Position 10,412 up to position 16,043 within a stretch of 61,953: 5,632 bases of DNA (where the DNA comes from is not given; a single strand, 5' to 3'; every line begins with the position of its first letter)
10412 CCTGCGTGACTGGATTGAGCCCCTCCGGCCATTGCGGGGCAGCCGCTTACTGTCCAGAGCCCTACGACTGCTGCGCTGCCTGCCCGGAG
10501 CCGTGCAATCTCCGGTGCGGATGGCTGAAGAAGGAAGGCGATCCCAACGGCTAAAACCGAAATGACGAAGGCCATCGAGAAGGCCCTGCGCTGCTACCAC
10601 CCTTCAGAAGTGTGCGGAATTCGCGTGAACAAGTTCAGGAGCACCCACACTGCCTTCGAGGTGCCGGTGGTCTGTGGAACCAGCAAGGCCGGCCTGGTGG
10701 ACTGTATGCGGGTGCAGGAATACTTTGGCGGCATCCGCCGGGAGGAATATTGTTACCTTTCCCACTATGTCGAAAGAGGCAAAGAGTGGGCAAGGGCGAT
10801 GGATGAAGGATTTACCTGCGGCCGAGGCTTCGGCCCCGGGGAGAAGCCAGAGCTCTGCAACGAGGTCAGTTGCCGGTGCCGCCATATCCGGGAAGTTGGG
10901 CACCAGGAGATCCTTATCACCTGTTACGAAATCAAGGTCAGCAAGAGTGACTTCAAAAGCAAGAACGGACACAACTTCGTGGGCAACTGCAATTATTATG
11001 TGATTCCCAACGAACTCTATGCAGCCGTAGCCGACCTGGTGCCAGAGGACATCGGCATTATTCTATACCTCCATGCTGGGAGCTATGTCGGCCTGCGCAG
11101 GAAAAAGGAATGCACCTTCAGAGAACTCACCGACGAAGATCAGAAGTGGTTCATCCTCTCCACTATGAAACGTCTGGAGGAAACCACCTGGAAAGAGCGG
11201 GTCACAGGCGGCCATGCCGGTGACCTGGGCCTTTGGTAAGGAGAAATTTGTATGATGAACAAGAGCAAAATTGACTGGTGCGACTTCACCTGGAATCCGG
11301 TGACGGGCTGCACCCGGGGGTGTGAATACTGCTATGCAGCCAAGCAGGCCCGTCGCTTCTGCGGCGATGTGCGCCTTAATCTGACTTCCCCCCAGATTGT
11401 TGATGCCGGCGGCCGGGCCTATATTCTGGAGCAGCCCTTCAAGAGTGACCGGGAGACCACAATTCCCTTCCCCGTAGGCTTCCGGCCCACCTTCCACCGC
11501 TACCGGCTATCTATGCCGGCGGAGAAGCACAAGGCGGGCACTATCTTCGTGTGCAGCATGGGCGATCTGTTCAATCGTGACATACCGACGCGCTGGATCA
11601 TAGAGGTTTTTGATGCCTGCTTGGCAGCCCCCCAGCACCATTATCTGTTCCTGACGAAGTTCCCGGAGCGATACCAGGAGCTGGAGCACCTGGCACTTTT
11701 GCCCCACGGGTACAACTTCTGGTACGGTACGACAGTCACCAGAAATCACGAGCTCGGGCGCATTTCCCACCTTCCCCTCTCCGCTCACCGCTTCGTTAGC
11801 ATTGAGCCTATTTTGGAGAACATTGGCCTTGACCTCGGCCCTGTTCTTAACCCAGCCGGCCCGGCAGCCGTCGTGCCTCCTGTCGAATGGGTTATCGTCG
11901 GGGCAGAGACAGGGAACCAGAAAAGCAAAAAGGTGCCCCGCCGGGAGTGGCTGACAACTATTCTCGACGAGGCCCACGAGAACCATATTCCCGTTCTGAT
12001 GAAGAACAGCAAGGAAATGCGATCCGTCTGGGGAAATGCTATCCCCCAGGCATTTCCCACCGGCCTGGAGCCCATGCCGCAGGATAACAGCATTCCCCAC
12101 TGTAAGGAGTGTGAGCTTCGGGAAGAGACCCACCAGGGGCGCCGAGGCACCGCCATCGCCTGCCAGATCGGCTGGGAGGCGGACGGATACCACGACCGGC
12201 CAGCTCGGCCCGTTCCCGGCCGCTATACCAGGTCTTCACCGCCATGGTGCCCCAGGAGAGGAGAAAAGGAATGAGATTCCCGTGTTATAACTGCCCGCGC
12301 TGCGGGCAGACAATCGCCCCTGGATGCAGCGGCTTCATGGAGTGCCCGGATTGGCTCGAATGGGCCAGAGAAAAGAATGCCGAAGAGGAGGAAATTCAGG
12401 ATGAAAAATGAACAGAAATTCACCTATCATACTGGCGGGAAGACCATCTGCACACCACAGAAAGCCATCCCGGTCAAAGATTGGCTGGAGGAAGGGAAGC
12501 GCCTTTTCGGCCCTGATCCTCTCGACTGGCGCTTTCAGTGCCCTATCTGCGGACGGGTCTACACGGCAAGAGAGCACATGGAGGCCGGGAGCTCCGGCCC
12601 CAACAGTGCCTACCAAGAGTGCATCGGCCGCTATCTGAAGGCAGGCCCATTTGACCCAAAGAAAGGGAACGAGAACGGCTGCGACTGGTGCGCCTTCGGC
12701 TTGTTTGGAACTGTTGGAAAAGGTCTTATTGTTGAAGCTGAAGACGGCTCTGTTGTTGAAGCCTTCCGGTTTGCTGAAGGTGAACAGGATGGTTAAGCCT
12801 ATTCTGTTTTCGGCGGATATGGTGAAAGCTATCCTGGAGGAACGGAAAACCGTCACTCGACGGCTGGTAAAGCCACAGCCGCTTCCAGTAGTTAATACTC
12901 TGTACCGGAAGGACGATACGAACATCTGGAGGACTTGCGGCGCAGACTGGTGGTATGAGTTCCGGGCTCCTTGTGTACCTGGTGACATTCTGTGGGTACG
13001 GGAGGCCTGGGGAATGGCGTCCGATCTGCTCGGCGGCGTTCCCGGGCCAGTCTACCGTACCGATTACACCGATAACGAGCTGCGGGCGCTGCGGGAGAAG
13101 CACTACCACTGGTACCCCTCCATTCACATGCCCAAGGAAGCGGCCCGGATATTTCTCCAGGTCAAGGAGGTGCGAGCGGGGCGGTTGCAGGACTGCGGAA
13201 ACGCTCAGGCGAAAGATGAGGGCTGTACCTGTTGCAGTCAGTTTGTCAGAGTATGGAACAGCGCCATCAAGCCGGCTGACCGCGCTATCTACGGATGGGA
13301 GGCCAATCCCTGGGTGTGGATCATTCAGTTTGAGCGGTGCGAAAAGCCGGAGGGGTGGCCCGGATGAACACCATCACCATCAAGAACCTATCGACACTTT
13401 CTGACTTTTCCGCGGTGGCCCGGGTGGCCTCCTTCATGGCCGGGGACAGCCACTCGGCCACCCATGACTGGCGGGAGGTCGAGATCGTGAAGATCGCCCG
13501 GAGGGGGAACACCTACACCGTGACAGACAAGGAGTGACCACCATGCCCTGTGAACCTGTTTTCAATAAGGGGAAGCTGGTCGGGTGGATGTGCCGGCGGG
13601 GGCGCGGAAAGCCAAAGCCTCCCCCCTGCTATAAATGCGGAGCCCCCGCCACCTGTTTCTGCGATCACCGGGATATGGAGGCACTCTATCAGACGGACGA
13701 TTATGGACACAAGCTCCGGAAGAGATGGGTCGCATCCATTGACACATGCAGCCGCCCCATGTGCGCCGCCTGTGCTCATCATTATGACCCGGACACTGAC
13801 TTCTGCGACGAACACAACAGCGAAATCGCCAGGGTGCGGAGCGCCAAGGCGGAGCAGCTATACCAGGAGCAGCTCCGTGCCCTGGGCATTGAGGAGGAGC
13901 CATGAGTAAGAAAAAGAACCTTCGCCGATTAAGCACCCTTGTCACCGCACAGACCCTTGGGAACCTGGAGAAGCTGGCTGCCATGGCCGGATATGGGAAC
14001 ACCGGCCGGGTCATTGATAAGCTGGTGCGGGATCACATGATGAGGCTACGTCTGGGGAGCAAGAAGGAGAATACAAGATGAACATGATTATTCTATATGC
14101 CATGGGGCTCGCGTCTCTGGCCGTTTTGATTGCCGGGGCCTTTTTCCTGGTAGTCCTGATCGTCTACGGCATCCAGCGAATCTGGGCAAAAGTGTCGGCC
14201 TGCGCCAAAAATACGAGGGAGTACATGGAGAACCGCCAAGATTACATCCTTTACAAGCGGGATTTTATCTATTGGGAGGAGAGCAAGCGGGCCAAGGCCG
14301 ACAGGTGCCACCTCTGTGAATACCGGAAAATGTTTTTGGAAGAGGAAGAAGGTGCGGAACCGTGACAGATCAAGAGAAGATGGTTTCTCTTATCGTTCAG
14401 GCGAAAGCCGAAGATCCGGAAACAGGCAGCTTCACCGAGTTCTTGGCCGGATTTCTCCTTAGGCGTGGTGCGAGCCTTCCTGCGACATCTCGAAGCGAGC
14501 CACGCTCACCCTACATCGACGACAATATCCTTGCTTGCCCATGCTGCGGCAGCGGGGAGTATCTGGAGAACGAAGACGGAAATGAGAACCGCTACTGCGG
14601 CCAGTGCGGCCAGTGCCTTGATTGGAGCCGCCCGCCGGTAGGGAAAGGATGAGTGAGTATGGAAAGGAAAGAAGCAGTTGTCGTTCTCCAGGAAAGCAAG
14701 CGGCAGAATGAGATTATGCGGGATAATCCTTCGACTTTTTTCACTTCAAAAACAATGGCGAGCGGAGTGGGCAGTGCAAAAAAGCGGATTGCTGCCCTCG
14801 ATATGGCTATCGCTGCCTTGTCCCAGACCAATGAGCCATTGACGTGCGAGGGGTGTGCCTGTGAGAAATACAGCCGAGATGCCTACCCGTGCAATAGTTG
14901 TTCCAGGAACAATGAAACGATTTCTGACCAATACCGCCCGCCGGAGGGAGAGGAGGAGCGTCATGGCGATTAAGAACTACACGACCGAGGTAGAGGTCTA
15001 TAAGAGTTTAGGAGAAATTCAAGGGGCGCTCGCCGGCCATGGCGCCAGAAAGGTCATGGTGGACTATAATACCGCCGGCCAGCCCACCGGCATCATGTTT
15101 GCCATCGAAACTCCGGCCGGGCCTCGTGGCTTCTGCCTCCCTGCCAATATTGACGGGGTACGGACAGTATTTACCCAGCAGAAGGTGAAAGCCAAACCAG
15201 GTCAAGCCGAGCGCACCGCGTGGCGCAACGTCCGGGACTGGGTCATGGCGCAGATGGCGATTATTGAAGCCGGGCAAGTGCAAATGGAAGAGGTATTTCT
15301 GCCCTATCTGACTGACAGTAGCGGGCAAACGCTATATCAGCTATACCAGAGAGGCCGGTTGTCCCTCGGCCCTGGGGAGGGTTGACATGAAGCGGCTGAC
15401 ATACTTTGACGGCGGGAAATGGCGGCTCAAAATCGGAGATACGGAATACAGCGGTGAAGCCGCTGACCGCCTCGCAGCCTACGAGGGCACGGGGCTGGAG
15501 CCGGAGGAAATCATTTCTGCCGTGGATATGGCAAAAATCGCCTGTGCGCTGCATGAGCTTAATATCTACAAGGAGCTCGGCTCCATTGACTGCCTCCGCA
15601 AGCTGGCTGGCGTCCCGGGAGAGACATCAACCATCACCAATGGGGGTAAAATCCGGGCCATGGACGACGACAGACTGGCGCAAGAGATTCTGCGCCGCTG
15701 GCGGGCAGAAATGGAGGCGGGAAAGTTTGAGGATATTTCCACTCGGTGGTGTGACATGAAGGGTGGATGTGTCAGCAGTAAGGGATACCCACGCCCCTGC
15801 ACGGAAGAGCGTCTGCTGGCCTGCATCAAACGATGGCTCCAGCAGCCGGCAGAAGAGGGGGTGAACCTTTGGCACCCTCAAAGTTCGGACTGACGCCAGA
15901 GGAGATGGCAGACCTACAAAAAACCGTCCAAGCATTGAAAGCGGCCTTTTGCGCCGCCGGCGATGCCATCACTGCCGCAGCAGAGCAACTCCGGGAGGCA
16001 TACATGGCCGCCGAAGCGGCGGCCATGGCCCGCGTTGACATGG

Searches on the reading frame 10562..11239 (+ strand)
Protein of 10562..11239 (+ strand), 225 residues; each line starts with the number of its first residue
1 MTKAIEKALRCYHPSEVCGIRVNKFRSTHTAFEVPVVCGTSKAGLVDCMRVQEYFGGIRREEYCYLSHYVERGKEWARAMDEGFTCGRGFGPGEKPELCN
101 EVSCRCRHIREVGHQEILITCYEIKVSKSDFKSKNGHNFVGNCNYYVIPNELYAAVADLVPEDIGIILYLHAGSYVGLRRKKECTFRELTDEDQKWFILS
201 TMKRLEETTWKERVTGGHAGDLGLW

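Call 38: search_protein_families(library=phrogs, proteins=[window:10562-11239:+], max_evalue=0.00001)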
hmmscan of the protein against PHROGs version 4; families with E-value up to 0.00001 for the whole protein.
window:10562-11239:+ (225 aa): 2 families
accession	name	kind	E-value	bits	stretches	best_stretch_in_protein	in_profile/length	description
phrog_2776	-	unknown function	2e-17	64.5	1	118-212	55-152/181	-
phrog_5429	-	DNA, RNA and nucleotide metabolism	2.2e-06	28.7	1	117-215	65-171/176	DNA repair protein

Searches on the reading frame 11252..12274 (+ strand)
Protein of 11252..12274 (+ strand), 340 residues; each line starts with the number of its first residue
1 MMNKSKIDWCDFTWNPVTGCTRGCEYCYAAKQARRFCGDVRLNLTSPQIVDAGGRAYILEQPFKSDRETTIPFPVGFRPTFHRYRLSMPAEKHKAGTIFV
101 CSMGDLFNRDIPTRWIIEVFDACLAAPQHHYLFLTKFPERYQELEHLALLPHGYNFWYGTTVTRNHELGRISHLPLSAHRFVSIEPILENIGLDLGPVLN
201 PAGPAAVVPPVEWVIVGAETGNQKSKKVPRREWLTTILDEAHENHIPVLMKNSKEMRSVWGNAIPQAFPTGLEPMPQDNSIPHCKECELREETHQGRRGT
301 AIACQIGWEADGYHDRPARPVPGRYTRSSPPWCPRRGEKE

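Call 39: search_protein_families(library=phrogs, proteins=[window:11252-12274:+], max_evalue=0.00001)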
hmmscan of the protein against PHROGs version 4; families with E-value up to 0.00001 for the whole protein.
window:11252-12274:+ (340 aa): 1 family
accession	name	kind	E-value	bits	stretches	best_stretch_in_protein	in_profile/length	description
phrog_2045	-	unknown function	9.2e-64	216.7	1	1-262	1-240/299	-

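Call 56: search_protein_families(library=pfam, proteins=[window:11252-12274:+], max_evalue=0.01)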
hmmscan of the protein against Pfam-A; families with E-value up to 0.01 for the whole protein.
window:11252-12274:+ (340 aa): 1 family
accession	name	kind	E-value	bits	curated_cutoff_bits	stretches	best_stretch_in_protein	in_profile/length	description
PF07505.17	DUF5131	-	6.1e-45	154.1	28.9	1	4-255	1-217/243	Protein of unknown function (DUF5131)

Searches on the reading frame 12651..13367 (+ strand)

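Call 39: search_protein_families(library=phrogs, proteins=[window:12651-13367:+], max_evalue=0.00001)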
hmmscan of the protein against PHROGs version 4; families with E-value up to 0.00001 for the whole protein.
window:12651-13367:+ (238 aa): 4 families
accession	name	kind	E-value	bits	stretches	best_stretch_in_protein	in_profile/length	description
phrog_874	-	unknown function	1.9e-48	166.3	1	24-232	43-259/277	-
phrog_18361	-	unknown function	3.6e-23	83.1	1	160-234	1-90/92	-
phrog_28019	-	unknown function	3.2e-11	44.1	1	49-77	4-32/55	-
phrog_27495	-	unknown function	2.9e-06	28.1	0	48-123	7-82/186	-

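Call 56: search_protein_families(library=pfam, proteins=[window:12651-13367:+], max_evalue=0.01)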
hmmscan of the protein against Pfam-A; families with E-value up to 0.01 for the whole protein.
window:12651-13367:+ (238 aa): 0 families

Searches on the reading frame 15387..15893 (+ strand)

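Call 39: search_protein_families(library=phrogs, proteins=[window:15387-15893:+], max_evalue=0.00001)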
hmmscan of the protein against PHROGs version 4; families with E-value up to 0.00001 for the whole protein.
window:15387-15893:+ (168 aa): 1 family
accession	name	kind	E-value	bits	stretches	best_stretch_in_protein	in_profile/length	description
phrog_38832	-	unknown function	9.5e-16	59.1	1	1-75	12-91/186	-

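Call 56: search_protein_families(library=pfam, proteins=[window:15387-15893:+], max_evalue=0.01)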
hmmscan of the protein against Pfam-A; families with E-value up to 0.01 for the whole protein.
window:15387-15893:+ (168 aa): 0 families

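Call 107: search_protein_families(library=ncbifam, proteins=[window:15387-15893:+], max_evalue=0.01)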
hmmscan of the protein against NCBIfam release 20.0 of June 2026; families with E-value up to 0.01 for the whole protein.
window:15387-15893:+ (168 aa): 0 families
